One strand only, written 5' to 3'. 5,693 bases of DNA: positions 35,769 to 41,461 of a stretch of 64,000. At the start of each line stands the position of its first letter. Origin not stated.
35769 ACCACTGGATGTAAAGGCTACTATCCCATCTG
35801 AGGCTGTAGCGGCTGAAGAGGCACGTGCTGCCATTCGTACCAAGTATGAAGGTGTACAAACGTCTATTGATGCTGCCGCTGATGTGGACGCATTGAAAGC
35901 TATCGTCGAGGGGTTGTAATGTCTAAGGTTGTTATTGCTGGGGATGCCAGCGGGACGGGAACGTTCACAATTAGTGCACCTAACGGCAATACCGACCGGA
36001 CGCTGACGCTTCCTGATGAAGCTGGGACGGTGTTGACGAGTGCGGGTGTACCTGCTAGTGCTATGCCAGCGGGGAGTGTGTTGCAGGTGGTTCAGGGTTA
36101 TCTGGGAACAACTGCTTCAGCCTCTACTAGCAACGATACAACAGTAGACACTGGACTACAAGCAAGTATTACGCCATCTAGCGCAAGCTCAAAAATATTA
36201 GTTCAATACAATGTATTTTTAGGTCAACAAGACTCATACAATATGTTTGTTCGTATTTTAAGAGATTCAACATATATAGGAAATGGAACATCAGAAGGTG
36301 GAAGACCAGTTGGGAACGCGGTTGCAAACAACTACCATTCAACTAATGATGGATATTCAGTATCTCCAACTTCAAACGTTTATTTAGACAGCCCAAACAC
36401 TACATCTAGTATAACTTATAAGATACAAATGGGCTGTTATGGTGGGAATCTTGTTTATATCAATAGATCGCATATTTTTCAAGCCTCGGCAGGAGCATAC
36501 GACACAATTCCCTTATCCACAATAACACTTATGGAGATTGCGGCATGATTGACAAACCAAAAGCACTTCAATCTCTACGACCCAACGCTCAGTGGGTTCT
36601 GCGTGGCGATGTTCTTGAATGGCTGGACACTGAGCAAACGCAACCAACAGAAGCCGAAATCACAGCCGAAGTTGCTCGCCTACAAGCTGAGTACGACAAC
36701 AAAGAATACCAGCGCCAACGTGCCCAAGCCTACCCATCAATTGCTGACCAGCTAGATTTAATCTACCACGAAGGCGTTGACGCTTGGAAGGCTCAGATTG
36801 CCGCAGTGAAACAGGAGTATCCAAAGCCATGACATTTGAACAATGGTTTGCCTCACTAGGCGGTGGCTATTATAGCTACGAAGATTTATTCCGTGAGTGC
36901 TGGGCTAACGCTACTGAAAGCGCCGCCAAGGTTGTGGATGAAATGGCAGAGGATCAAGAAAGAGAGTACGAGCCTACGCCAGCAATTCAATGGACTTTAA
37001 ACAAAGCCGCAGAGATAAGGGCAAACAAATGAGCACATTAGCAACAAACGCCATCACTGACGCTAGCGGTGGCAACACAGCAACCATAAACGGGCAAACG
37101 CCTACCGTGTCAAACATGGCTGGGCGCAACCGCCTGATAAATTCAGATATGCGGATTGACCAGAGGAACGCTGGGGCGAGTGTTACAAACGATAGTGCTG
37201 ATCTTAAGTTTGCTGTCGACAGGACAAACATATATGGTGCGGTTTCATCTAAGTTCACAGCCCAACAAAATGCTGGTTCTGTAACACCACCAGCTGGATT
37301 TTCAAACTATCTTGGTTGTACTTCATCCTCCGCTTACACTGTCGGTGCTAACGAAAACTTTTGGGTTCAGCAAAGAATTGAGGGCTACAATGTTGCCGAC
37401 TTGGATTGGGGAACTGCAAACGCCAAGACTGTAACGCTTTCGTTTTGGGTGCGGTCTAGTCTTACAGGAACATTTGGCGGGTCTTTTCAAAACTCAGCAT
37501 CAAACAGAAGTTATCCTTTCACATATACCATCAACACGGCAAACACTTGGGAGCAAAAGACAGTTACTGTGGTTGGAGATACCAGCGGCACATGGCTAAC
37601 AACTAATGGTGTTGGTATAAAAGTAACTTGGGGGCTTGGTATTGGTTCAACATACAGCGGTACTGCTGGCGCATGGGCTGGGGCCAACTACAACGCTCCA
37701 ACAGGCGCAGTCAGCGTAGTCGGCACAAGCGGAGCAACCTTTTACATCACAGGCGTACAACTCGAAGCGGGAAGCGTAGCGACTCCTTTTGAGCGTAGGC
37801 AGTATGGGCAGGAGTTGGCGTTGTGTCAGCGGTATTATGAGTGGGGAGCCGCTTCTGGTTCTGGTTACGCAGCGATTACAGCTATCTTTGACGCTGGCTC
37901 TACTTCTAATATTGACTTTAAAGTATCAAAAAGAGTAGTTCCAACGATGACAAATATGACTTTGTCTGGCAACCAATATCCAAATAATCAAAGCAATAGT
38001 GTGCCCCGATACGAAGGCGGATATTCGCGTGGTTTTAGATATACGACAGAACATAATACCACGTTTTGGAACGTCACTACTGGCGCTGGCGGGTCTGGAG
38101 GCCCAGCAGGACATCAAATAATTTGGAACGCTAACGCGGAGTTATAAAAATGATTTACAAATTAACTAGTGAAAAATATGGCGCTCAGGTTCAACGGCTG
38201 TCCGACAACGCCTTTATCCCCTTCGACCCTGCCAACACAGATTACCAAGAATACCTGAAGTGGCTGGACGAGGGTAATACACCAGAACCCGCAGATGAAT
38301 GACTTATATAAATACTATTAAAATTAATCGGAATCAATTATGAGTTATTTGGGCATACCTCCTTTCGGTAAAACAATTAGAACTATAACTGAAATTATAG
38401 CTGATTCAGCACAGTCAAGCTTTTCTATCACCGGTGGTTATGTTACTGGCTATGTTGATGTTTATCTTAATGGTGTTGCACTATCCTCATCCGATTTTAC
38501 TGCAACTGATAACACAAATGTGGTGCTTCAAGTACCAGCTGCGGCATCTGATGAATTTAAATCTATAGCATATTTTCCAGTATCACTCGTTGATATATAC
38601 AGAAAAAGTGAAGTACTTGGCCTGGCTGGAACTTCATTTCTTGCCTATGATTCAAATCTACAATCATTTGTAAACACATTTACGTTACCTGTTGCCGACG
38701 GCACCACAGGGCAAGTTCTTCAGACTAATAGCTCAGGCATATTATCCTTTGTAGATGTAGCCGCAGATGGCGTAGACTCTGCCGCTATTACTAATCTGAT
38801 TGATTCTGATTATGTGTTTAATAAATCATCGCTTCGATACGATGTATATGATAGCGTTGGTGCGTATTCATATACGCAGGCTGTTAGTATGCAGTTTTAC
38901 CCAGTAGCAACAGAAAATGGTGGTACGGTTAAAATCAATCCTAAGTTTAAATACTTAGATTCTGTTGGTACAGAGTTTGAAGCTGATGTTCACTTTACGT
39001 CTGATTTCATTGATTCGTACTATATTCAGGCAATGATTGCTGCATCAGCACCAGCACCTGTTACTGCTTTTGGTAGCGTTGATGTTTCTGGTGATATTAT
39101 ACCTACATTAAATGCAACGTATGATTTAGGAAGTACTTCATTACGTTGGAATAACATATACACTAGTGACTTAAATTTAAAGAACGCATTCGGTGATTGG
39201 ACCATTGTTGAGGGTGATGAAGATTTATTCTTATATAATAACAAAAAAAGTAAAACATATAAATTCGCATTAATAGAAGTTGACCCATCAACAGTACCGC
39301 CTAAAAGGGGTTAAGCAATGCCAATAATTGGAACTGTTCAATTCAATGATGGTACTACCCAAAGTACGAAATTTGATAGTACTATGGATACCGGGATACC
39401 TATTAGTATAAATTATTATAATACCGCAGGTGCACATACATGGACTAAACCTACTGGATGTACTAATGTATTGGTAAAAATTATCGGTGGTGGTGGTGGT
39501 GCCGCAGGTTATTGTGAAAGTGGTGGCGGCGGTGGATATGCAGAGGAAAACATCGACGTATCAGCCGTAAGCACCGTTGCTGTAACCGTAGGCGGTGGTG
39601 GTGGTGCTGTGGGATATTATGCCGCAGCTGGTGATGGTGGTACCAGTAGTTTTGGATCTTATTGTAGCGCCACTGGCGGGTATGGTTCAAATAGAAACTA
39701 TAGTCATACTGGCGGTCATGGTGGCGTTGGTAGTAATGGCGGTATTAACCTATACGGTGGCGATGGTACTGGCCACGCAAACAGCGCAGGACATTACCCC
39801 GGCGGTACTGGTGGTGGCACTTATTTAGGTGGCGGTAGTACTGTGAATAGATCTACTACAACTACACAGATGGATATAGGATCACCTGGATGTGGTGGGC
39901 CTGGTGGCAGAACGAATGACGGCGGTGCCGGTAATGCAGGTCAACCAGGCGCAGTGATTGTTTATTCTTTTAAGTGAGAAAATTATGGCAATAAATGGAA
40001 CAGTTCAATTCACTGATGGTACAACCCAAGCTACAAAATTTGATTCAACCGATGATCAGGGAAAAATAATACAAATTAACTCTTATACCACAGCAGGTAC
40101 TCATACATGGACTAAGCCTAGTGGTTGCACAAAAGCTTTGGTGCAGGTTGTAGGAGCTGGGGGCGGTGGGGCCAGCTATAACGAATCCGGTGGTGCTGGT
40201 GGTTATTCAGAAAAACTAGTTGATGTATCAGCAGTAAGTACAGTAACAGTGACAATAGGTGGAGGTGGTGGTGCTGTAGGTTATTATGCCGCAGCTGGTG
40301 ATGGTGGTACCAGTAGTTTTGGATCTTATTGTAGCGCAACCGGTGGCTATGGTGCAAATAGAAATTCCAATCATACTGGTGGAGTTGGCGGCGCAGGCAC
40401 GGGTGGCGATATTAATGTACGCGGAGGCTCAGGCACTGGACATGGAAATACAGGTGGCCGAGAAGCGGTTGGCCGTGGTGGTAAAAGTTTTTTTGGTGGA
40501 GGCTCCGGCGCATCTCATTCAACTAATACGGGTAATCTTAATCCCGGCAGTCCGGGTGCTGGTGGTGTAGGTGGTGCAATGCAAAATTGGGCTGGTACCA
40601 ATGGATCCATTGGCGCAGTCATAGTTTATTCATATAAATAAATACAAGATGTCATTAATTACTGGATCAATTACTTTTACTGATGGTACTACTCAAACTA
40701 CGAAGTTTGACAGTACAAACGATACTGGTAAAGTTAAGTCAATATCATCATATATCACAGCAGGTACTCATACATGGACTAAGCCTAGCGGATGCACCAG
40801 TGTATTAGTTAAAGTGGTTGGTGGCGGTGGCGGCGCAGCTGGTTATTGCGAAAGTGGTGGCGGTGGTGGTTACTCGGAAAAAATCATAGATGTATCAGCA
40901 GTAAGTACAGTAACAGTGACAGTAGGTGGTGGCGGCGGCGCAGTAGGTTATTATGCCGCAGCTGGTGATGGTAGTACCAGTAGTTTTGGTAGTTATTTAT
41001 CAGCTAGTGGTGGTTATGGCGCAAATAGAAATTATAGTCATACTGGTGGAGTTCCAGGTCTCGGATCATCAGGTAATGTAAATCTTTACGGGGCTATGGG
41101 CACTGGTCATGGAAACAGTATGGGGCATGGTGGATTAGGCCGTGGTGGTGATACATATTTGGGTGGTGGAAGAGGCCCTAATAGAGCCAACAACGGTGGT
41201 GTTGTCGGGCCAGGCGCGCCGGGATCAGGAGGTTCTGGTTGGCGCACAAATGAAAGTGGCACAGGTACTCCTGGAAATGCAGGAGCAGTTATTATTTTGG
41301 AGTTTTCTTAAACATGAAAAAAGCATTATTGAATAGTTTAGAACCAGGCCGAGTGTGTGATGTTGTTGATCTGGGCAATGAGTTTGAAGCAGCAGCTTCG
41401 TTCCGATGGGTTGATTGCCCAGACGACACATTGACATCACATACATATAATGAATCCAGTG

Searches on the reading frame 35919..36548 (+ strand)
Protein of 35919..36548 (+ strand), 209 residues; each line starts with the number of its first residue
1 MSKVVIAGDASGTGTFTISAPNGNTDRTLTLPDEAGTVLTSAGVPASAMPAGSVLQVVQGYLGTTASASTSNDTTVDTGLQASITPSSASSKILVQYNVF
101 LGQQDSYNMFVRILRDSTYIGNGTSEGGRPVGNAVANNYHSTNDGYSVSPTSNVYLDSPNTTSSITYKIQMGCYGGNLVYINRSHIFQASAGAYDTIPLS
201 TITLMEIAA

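Call 10: search_protein_families(library=phrogs, proteins=[window:35919-36548:+], max_evalue=0.00001)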
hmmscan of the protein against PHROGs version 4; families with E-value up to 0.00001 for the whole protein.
window:35919-36548:+ (209 aa): 1 family
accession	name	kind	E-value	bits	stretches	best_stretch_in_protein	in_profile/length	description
phrog_6942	-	tail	1.2e-16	61.6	1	15-208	502-707/708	tail fiber protein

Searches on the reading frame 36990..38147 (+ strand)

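Call 10: search_protein_families(library=phrogs, proteins=[window:36990-38147:+], max_evalue=0.00001)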
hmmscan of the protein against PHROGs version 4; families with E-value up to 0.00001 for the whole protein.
window:36990-38147:+ (385 aa): 5 families
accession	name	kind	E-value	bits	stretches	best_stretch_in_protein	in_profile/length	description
phrog_4492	-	tail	6.7e-50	171.2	1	21-385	769-1096/1096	tail fiber protein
phrog_27782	-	unknown function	9e-17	62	1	40-350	308-600/644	-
phrog_6427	-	unknown function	1.4e-15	57.8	1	168-285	443-559/675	-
phrog_28838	-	unknown function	1.2e-14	54.9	1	245-322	532-613/661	-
phrog_35687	-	unknown function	5.5e-12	45.7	1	23-337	298-615/653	-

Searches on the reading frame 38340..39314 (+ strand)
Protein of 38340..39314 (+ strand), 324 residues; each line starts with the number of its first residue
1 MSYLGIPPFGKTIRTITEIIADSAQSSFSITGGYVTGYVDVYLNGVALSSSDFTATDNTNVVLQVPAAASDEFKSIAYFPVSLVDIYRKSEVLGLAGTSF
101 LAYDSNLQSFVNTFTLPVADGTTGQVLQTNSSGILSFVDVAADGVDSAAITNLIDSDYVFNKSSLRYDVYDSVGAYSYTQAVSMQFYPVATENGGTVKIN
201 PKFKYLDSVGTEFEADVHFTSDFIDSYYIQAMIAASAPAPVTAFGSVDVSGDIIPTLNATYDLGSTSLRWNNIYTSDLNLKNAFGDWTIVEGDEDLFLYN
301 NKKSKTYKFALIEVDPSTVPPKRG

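Call 10: search_protein_families(library=phrogs, proteins=[window:38340-39314:+], max_evalue=0.00001)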
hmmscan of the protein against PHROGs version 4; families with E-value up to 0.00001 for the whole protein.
window:38340-39314:+ (324 aa): 3 families
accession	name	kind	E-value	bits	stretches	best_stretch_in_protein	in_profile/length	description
phrog_13518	-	unknown function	1.8e-08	33.9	1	245-315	1048-1128/1230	-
phrog_18345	-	tail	7.2e-06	25.6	1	17-141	16-145/956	tail fiber protein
phrog_892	-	tail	8.7e-06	25.5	1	250-314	709-782/782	tail fiber protein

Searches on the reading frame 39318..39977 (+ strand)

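Call 10: search_protein_families(library=phrogs, proteins=[window:39318-39977:+], max_evalue=0.00001)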
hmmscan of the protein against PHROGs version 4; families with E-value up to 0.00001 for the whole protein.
window:39318-39977:+ (219 aa): 2 families
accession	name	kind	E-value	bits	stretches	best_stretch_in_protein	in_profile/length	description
phrog_863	-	tail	2.1e-42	147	1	13-218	381-604/690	tail fiber assembly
phrog_21412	-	tail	5.1e-23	81.8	1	37-218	1264-1451/1452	tail fiber protein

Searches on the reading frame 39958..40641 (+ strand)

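Call 10: search_protein_families(library=phrogs, proteins=[window:39958-40641:+], max_evalue=0.00001)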
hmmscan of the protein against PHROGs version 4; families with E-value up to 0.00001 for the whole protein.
window:39958-40641:+ (227 aa): 4 families
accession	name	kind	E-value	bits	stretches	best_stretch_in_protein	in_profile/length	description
phrog_863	-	tail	1.4e-49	170.7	1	19-226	378-604/690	tail fiber assembly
phrog_21412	-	tail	9e-21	74.4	1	46-225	1264-1450/1452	tail fiber protein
phrog_6202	-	tail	2.1e-07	31.5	1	35-223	442-634/636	tail fiber protein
phrog_2295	-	unknown function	9.3e-07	28.8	1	30-218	568-774/1183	-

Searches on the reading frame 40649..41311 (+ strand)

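Call 10: search_protein_families(library=phrogs, proteins=[window:40649-41311:+], max_evalue=0.00001)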
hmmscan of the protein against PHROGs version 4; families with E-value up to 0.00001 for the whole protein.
window:40649-41311:+ (220 aa): 2 families
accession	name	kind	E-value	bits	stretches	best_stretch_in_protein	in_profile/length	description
phrog_863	-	tail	1e-43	151.3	1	16-219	383-604/690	tail fiber assembly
phrog_21412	-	tail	1.4e-20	73.8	1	35-219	1261-1451/1452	tail fiber protein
